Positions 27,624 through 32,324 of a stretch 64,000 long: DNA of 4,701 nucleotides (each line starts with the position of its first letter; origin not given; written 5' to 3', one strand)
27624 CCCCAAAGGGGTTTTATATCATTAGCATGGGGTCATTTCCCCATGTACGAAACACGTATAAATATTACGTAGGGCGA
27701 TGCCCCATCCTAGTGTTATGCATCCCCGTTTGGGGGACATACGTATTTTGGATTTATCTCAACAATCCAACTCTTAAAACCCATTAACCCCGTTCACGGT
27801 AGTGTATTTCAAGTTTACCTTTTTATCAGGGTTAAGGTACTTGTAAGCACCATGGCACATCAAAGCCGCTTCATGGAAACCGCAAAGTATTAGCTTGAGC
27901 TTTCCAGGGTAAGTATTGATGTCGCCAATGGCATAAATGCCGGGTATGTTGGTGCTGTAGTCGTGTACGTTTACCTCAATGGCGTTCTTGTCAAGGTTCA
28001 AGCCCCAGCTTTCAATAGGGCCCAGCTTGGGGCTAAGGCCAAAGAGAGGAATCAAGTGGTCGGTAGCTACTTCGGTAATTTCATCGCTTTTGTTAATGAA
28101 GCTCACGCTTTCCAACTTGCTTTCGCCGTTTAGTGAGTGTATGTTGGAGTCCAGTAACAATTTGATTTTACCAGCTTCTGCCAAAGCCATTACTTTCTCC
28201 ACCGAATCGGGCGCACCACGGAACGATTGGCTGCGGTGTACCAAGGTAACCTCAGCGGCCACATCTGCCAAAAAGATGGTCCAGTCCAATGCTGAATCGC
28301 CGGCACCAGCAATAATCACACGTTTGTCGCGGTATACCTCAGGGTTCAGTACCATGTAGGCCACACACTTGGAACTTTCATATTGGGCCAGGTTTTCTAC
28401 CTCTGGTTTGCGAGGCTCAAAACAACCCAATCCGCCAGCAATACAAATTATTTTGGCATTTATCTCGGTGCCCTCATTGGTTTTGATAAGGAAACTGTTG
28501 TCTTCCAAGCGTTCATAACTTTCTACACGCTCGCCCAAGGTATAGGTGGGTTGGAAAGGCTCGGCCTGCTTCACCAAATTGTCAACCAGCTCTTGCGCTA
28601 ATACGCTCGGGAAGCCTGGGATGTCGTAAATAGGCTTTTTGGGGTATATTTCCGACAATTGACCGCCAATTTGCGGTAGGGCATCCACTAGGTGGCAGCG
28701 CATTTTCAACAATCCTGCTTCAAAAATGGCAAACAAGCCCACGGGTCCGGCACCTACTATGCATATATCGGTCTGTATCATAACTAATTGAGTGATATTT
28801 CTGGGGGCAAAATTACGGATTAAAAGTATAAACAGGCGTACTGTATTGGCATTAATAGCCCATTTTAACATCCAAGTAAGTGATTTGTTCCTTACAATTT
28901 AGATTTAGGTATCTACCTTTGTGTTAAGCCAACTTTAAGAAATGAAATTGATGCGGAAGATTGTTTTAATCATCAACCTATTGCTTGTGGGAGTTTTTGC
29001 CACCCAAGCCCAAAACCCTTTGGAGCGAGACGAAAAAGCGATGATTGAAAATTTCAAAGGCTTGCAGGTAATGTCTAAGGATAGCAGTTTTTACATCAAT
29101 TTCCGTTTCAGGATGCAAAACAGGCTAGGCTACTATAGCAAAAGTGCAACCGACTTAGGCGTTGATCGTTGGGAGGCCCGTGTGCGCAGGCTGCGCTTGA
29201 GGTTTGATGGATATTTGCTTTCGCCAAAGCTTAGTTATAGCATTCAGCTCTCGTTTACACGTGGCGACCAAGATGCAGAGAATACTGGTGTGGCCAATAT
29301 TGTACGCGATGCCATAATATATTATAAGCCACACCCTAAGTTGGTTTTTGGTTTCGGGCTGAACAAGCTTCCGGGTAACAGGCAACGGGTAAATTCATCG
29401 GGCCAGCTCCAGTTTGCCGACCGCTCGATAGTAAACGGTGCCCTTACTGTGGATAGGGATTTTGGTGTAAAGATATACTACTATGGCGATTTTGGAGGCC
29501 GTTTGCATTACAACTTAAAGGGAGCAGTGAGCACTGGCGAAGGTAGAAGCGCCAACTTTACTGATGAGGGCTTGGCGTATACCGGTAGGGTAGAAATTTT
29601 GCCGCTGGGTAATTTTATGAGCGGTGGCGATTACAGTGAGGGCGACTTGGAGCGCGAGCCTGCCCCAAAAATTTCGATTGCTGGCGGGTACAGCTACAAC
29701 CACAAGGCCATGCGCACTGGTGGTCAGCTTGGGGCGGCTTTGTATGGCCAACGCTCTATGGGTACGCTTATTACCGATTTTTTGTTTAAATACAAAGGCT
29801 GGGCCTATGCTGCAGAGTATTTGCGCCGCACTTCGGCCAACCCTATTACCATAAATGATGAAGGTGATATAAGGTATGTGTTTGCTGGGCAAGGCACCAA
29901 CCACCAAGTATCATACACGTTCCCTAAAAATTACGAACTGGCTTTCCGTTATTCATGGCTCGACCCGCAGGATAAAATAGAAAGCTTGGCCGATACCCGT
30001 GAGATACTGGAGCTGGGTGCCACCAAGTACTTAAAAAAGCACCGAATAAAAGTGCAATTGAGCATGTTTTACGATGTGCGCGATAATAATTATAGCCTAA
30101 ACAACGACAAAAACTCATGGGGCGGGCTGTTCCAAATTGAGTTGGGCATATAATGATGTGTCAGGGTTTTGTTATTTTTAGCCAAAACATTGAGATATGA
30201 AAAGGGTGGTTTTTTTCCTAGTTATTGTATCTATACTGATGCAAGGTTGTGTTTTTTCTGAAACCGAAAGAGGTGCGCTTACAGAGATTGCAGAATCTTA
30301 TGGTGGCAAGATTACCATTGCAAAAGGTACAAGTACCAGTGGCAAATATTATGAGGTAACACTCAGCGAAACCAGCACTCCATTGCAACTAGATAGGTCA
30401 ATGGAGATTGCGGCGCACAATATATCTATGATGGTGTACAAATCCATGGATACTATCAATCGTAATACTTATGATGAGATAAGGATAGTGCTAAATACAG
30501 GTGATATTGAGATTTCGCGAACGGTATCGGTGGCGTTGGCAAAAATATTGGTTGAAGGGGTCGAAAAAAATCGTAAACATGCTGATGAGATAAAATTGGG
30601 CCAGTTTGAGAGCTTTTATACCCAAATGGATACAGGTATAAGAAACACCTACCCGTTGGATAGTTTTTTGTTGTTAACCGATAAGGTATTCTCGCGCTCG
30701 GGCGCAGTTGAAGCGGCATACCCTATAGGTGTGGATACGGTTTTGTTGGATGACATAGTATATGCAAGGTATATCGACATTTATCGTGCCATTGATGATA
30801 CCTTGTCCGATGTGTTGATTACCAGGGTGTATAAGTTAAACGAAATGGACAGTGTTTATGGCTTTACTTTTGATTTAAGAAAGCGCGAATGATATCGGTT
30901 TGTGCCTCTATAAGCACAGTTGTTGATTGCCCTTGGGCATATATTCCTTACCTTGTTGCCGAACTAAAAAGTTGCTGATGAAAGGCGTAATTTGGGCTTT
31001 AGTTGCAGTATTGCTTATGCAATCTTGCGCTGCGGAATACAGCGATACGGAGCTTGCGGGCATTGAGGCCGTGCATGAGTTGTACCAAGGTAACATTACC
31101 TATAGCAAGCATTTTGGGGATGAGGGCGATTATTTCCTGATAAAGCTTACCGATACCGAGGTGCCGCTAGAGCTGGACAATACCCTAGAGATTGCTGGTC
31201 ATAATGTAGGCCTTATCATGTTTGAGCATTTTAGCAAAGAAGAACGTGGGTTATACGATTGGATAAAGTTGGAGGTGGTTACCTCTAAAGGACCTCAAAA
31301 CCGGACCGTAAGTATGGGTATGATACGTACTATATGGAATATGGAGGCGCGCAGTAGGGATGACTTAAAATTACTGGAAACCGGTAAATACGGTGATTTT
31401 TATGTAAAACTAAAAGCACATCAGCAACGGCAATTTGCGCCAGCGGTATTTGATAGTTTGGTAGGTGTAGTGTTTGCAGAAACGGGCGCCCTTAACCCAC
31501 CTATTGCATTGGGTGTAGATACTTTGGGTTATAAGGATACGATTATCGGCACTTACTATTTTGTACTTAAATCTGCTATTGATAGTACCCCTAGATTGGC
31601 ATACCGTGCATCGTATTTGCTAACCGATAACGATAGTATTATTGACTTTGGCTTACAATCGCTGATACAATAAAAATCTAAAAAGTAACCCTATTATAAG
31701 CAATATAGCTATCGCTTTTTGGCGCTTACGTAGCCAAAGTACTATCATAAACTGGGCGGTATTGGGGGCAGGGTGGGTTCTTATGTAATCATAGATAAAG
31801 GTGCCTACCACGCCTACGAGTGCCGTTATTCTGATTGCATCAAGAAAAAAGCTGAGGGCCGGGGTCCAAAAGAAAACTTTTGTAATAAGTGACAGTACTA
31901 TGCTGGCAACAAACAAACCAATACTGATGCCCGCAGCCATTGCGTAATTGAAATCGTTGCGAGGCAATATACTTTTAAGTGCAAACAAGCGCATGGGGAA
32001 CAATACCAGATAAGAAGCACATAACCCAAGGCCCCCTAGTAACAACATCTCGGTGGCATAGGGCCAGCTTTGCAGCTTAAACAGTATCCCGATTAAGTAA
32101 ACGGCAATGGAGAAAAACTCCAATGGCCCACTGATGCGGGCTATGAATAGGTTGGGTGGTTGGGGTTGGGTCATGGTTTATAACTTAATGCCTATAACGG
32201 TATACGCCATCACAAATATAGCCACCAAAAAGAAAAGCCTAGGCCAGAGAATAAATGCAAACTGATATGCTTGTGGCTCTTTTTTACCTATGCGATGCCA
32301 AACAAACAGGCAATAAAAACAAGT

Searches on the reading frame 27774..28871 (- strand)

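Call 13: search_protein_families(library=ncbifam, proteins=[window:27774-28871:-])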
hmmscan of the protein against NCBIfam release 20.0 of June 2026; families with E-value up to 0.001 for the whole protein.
window:27774-28871:- (365 aa): 39 families (the best 25 are shown)
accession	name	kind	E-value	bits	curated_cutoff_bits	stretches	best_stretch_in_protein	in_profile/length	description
TIGR01292.1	TRX_reduct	equivalog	2.8e-39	134.7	343.45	1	35-320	2-276/300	thioredoxin-disulfide reductase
TIGR03143.1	AhpF_homolog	hypoth_equivalog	1.5e-20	73.4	687.65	1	35-348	6-310/555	putative alkyl hydroperoxide reductase F subunit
TIGR04018.1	Bthiol_YpdA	hypoth_equivalog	3.2e-20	72.2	339.9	1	114-319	91-289/316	YpdA family putative bacillithiol disulfide reductase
TIGR03140.1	AhpF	equivalog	1.2e-16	60.4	502.9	1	33-332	212-500/515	alkyl hydroperoxide reductase subunit F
TIGR01350.1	lipoamide_DH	equivalog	2.1e-16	59.7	408.8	1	124-320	116-310/461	dihydrolipoyl dehydrogenase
NF007614.0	PRK10262.1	equivalog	6.5e-15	55.1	644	1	35-319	8-289/321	thioredoxin-disulfide reductase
NF004943.0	PRK06292.2-1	equivalog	9.8e-14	51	432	1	125-323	116-309/456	dihydrolipoyl dehydrogenase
NF004776.0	PRK06116.1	equivalog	1.7e-11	43.8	480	1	116-357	111-337/450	glutathione-disulfide reductase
NF003585.0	PRK05249.1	equivalog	3.2e-11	42.5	465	1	131-323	131-317/464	Si-specific NAD(P)(+) transhydrogenase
TIGR02053.1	MerA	equivalog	1.4e-09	37.5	454.45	1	115-320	106-309/465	mercury(II) reductase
NF004945.0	PRK06292.2-3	equivalog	1.8e-09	37.1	494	1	152-319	140-305/457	dihydrolipoyl dehydrogenase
NF010037.0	PRK13512.1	equivalog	2.5e-09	36.6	394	1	182-320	148-280/438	CoA-disulfide reductase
TIGR03385.1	CoA_CoA_reduc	equivalog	4.5e-09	35.6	578.8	1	183-320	150-284/439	CoA-disulfide reductase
TIGR01424.1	gluta_reduc_2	equivalog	5.4e-09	35.1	606.05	1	132-344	124-325/446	glutathione-disulfide reductase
NF005884.0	PRK07846.1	equivalog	1.2e-08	34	501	1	128-328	120-312/454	mycothione reductase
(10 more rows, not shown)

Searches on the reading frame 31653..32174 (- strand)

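Call 77: search_protein_families(library=pfam, proteins=[window:31653-32174:-], max_evalue=0.001)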
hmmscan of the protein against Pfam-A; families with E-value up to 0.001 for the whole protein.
window:31653-32174:- (173 aa): 1 family
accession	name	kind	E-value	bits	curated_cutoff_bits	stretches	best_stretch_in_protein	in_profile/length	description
PF22827.1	GldL_N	-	0.00013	22.5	24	1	24-47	7-30/62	GldL N-terminal domain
